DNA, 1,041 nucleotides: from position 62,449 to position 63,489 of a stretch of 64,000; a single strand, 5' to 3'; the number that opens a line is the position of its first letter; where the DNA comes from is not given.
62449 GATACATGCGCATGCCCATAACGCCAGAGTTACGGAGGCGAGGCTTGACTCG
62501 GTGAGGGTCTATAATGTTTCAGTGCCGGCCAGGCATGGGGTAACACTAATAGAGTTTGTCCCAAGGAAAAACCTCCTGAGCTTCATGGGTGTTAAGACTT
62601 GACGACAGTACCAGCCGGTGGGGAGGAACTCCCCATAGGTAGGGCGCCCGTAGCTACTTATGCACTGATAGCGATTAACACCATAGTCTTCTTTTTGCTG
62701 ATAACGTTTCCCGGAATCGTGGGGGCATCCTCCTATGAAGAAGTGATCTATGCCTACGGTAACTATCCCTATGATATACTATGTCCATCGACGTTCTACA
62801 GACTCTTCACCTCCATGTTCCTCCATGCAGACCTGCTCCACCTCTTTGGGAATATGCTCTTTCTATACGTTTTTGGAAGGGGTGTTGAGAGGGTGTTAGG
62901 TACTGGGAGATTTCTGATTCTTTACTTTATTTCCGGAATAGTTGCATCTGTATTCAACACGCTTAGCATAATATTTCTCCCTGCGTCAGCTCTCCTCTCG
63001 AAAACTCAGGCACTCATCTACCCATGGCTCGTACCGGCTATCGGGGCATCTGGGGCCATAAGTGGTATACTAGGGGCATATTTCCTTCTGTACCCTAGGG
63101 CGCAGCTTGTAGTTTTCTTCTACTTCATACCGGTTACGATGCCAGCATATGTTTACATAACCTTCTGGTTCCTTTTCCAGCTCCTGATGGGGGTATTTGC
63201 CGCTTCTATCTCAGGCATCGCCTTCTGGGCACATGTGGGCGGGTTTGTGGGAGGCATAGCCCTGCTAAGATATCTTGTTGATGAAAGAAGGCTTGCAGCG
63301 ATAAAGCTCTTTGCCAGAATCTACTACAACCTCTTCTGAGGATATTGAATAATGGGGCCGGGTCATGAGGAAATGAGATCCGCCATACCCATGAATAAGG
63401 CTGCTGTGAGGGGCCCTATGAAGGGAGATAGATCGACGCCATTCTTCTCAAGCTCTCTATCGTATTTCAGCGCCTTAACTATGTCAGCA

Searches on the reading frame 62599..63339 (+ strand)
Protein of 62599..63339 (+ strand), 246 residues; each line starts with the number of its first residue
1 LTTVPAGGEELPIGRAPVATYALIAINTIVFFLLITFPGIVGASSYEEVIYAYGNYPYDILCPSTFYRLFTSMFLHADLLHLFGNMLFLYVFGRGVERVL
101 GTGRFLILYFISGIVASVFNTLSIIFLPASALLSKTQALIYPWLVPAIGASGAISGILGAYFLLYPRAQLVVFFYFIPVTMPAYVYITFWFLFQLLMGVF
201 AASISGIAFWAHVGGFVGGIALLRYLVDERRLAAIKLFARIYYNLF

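Call 60: search_protein_families(library=ncbifam, proteins=[window:62599-63339:+], max_evalue=0.001)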
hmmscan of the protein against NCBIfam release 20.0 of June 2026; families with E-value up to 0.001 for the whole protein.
window:62599-63339:+ (246 aa): 3 families
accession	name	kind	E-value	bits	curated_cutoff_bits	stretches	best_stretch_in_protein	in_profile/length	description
NF008155.0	PRK10907.1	equivalog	2.4e-10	40.2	335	1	20-119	97-188/276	rhomboid family intramembrane serine protease GlpG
TIGR04239.1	rhombo_GlpG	equivalog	2.3e-08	34.1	250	1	40-120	109-189/271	rhomboid family intramembrane serine protease GlpG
TIGR03902.1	rhom_GG_sort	equivalog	0.00059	19.8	84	0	66-222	16-152/154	rhombosortase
